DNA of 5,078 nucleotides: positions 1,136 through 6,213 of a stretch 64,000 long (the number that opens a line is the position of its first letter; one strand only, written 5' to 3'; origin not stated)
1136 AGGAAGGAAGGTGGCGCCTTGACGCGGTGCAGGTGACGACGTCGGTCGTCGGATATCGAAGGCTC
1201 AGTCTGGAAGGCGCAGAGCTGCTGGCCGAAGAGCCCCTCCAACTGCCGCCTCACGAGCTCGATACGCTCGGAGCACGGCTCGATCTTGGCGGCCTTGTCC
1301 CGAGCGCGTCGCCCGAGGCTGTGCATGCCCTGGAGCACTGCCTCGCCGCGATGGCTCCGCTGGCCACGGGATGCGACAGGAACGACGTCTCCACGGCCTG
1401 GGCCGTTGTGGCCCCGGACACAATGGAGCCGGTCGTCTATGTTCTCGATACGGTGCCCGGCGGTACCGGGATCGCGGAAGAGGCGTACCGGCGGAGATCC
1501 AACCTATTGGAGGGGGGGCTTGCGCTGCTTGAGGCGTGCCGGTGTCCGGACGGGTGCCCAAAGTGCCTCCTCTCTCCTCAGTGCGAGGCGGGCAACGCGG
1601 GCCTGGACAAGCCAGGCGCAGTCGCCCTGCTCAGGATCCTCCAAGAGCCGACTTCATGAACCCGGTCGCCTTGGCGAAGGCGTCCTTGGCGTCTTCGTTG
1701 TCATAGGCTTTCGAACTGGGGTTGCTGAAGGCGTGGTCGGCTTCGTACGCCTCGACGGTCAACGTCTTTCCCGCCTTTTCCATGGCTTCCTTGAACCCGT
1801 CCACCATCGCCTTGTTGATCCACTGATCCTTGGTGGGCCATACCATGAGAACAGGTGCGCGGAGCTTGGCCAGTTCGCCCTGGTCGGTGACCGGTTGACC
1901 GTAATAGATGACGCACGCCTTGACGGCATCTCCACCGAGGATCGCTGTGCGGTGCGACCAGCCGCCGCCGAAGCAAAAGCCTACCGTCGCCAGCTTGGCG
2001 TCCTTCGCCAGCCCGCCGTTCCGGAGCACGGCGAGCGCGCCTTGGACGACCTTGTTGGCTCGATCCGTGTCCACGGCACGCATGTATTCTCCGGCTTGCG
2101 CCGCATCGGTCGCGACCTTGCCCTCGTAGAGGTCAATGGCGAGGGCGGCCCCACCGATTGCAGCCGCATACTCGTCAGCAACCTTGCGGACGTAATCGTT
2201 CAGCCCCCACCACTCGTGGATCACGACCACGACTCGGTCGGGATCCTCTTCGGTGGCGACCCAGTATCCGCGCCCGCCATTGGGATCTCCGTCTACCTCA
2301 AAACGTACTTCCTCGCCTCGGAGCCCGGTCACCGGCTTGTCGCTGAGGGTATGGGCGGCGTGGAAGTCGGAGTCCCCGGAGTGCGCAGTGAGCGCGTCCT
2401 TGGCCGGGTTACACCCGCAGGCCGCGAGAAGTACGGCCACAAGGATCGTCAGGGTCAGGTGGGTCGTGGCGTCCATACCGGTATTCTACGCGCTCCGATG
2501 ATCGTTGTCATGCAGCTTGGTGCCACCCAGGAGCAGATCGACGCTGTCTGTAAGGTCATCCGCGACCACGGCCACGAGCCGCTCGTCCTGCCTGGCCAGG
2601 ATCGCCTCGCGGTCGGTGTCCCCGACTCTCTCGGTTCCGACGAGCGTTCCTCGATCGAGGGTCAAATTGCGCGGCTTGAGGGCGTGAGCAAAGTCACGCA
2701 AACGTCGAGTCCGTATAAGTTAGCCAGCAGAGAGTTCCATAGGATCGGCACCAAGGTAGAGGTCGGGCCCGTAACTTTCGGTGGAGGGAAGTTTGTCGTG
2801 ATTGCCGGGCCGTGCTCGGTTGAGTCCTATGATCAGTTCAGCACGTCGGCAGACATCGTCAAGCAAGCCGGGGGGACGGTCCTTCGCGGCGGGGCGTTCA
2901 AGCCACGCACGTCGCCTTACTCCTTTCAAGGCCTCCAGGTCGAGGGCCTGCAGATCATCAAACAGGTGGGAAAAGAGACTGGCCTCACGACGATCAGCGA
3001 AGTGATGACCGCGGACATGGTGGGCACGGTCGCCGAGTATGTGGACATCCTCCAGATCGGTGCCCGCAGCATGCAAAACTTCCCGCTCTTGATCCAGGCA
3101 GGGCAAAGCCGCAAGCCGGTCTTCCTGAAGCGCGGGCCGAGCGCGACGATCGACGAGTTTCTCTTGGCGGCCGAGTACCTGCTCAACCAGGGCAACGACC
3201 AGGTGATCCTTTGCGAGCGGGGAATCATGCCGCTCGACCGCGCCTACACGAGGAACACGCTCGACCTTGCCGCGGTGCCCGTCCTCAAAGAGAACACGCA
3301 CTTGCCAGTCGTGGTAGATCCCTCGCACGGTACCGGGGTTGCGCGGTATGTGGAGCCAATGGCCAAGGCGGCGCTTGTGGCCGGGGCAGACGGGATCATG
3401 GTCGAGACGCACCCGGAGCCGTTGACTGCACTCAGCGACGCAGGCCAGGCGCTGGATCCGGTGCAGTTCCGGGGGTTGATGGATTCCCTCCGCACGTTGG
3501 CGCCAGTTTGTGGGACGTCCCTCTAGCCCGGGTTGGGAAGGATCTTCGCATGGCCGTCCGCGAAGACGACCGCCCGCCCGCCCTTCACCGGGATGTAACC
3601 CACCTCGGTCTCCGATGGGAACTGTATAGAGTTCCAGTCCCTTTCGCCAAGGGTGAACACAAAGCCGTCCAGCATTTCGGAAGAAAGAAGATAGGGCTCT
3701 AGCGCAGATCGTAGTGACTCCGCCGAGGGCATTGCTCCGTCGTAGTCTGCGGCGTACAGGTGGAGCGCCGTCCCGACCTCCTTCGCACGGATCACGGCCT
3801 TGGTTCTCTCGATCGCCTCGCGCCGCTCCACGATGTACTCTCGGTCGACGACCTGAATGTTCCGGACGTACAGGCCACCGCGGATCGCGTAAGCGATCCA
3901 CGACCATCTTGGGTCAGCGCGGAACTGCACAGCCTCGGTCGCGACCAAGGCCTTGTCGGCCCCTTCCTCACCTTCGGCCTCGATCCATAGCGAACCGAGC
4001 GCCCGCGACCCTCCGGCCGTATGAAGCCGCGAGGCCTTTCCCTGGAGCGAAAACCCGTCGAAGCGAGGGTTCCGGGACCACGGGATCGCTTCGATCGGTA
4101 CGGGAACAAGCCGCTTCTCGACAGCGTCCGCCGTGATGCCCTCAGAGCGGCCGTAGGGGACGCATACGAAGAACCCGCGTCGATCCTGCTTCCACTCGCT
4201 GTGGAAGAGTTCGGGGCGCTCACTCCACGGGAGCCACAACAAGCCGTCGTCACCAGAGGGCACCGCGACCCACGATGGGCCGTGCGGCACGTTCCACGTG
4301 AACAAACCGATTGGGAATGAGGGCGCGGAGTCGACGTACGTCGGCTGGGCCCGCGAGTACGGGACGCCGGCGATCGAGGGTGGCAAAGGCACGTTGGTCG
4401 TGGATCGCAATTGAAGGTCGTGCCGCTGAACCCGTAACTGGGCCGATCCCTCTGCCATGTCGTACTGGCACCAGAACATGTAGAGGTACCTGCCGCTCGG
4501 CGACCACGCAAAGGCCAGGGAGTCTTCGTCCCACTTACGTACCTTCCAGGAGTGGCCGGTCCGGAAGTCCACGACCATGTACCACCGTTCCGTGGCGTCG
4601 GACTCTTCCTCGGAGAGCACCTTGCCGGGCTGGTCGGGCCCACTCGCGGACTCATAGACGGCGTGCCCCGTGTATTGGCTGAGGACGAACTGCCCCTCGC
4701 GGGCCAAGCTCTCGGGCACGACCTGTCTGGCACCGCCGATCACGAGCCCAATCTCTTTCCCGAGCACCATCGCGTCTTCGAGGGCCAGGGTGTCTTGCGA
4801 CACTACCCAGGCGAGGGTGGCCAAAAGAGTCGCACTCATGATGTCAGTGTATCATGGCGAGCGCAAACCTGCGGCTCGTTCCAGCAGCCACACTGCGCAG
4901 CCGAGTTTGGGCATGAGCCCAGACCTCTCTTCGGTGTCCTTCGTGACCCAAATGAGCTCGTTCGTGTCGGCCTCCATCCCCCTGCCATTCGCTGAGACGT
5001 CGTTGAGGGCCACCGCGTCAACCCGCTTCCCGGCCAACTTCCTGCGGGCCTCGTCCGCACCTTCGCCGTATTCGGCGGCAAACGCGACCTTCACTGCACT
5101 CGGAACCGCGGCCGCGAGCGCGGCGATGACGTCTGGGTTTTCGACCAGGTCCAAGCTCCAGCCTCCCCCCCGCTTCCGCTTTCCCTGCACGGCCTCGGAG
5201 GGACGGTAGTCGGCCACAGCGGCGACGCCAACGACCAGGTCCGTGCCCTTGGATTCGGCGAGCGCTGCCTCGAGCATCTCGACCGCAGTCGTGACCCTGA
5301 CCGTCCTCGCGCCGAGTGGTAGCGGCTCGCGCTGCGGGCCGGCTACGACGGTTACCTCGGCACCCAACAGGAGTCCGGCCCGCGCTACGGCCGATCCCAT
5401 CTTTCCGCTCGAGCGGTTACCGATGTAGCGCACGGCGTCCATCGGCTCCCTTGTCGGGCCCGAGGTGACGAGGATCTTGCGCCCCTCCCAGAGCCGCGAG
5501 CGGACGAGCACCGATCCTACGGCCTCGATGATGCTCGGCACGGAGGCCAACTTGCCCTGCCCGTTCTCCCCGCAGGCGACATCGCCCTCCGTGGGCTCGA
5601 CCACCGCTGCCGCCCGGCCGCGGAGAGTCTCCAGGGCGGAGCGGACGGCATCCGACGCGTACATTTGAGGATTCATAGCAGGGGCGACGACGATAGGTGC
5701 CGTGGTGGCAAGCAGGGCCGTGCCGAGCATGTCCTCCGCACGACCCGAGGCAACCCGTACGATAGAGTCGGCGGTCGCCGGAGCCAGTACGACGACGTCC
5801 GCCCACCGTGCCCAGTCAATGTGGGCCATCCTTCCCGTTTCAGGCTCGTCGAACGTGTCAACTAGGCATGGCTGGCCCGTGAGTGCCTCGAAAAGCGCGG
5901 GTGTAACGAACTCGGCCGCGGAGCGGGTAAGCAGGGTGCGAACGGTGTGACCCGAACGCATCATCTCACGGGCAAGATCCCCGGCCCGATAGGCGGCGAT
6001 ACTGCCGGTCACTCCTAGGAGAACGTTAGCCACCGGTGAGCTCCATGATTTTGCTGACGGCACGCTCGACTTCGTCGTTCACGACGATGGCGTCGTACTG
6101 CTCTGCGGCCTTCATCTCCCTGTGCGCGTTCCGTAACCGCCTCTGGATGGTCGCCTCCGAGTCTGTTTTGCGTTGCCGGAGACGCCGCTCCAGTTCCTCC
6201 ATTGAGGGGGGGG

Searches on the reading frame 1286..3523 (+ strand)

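Call 18: search_protein_families(library=ncbifam, proteins=[window:1286-3523:+], max_evalue=0.00001)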
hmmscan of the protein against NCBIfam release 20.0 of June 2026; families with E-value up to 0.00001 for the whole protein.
window:1286-3523:+ (746 aa): 8 families
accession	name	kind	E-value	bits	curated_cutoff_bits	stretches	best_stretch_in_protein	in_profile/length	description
NF006421.0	PRK08673.1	subfamily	4.2e-130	433.9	335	1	405-743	1-334/338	3-deoxy-7-phosphoheptulonate synthase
TIGR01361.1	DAHP_synth_Bsub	equivalog_domain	5.3e-106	353.8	267.75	1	479-737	2-259/260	3-deoxy-7-phosphoheptulonate synthase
NF009239.0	PRK12595.1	equivalog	6.3e-103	344.5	279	1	479-739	95-354/360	bifunctional 3-deoxy-7-phosphoheptulonate synthase/chorismate mutase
NF009933.0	PRK13396.1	subfamily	1.1e-101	340.4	486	1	405-739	1-338/352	3-deoxy-7-phosphoheptulonate synthase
NF041229.1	BagF_FevY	exception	2.7e-90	303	700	1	411-726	3-313/340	phospho-2-dehydro-3-deoxyheptonate aldolase BagF/FevY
NF003543.0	PRK05198.1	equivalog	2.4e-30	105.5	242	1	501-739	16-268/273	3-deoxy-8-phosphooctulonate synthase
TIGR01362.1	KDO8P_synth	equivalog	7.8e-30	103.9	314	1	502-739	2-253/258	3-deoxy-8-phosphooctulonate synthase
NF009109.0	PRK12457.1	equivalog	1.4e-15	57.3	457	1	541-737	61-267/281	3-deoxy-8-phosphooctulonate synthase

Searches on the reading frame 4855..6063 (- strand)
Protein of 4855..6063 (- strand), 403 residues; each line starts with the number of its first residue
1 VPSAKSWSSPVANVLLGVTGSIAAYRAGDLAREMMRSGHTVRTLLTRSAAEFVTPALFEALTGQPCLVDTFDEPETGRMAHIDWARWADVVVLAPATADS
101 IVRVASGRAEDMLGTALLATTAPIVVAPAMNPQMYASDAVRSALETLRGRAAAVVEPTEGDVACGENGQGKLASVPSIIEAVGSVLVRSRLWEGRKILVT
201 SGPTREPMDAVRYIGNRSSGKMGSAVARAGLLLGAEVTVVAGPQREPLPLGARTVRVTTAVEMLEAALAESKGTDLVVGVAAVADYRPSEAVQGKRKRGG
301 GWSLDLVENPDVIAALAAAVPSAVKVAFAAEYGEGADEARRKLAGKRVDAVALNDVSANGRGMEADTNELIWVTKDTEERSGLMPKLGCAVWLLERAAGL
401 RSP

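Call 18: search_protein_families(library=ncbifam, proteins=[window:4855-6063:-], max_evalue=0.00001)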
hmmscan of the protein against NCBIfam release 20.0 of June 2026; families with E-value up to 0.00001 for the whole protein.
window:4855-6063:- (403 aa): 5 families
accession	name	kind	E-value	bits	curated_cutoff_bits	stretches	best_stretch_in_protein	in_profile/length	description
TIGR00521.1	coaBC_dfp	equivalog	1.5e-109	366.6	219.7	1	13-395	5-389/392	bifunctional phosphopantothenoylcysteine decarboxylase/phosphopantothenate--cysteine ligase CoaBC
TIGR02113.1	coaC_strep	equivalog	1.4e-40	139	261.4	1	13-183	2-174/177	phosphopantothenoylcysteine decarboxylase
NF005231.0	PRK06732.1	equivalog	5.1e-13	49.4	265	1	196-290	2-98/229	phosphopantothenate--cysteine ligase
TIGR02114.1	coaB_strep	equivalog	6.6e-11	42.4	217.2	1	196-291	2-99/228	phosphopantothenate--cysteine ligase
NF033753.1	RiPP_decarbCypD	equivalog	3.1e-09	36.4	215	1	16-157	12-152/182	CypD family RiPP peptide-cysteine decarboxylase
